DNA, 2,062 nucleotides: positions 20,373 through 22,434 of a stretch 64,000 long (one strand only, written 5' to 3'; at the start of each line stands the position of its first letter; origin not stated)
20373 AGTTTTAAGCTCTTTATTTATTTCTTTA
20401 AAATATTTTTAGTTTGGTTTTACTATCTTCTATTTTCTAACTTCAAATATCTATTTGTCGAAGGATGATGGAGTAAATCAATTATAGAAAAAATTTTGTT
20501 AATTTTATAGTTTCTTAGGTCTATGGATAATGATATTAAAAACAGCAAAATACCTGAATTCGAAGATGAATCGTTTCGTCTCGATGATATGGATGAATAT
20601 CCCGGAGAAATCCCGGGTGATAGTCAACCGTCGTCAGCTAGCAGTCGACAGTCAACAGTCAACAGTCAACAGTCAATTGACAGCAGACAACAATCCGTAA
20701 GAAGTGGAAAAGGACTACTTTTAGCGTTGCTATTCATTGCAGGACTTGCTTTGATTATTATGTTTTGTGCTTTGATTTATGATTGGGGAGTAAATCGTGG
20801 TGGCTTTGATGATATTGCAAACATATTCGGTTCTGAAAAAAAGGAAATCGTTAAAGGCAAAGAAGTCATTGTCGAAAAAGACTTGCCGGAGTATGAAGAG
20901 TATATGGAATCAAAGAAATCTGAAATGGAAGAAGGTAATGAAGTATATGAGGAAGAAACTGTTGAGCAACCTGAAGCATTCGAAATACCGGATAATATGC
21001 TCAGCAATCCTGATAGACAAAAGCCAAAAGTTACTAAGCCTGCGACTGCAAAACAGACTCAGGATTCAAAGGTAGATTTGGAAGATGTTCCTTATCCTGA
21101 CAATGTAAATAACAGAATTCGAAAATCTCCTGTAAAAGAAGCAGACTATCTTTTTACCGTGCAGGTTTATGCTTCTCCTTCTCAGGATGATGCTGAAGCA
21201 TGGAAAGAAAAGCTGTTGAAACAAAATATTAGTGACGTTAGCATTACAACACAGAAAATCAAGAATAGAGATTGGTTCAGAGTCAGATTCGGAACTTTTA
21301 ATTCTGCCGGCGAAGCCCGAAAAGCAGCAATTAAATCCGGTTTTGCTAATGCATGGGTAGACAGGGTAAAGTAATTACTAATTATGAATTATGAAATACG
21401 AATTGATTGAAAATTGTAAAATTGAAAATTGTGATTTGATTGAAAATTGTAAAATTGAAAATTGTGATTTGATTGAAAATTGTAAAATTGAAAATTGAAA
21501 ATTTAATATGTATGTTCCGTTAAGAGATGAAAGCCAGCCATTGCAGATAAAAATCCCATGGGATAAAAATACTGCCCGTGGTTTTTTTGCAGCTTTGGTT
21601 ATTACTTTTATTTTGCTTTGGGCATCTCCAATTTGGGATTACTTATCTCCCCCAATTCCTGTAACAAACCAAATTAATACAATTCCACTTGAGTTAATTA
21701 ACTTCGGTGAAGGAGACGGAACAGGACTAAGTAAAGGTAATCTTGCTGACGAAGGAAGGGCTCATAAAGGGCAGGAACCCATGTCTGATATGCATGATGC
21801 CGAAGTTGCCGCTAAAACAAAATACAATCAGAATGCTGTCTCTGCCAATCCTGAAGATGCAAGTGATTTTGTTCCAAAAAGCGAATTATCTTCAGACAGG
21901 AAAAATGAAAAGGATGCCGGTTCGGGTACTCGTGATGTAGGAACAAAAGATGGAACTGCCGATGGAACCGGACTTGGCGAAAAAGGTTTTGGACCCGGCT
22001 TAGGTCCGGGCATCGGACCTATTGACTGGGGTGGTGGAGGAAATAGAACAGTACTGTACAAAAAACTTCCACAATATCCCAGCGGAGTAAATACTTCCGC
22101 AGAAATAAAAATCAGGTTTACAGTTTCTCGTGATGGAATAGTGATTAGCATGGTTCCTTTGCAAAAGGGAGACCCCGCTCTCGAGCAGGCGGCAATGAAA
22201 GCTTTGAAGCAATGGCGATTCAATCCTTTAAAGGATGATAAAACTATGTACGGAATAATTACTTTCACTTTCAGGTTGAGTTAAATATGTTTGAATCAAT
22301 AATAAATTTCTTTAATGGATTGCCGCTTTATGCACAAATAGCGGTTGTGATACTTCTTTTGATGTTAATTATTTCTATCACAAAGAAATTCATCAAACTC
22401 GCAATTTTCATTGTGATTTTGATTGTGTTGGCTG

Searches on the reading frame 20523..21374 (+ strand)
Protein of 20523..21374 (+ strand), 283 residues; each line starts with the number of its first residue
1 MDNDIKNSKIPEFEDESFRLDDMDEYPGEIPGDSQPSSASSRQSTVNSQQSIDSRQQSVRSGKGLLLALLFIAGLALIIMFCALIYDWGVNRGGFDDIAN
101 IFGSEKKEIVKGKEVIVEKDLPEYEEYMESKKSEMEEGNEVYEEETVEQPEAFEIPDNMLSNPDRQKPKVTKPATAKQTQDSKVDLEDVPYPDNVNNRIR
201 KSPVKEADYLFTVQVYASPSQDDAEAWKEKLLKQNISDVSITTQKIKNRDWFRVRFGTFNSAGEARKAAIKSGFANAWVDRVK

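Call 3: search_protein_families(library=pfam, proteins=[window:20523-21374:+], max_evalue=0.1)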
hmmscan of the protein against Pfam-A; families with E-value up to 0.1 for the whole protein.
window:20523-21374:+ (283 aa): 1 family
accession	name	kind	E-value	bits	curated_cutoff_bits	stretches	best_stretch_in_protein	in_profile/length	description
PF05036.18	SPOR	-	2.3e-12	47.5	21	1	210-270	4-62/76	SPOR domain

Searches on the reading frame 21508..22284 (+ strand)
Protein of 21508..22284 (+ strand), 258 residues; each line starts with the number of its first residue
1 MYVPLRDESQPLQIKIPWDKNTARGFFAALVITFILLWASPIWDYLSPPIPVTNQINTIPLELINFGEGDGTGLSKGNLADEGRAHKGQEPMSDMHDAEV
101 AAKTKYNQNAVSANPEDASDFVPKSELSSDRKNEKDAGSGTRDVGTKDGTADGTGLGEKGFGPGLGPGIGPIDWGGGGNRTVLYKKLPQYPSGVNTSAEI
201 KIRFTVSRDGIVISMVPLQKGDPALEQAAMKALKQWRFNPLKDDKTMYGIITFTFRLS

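Call 3: search_protein_families(library=pfam, proteins=[window:21508-22284:+], max_evalue=0.1)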
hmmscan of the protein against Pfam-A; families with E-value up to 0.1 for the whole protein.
window:21508-22284:+ (258 aa): 3 families
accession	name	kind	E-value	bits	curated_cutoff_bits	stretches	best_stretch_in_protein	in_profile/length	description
PF03544.19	TonB_C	-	7.4e-08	33.2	24.6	1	197-257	15-79/79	Gram-negative bacterial TonB protein C-terminal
PF06519.16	TolA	-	0.0065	17.1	25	1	199-248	40-86/96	TolA C-terminal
PF13103.11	TonB_2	-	0.063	13.9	22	0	189-255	17-85/85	TonB C terminal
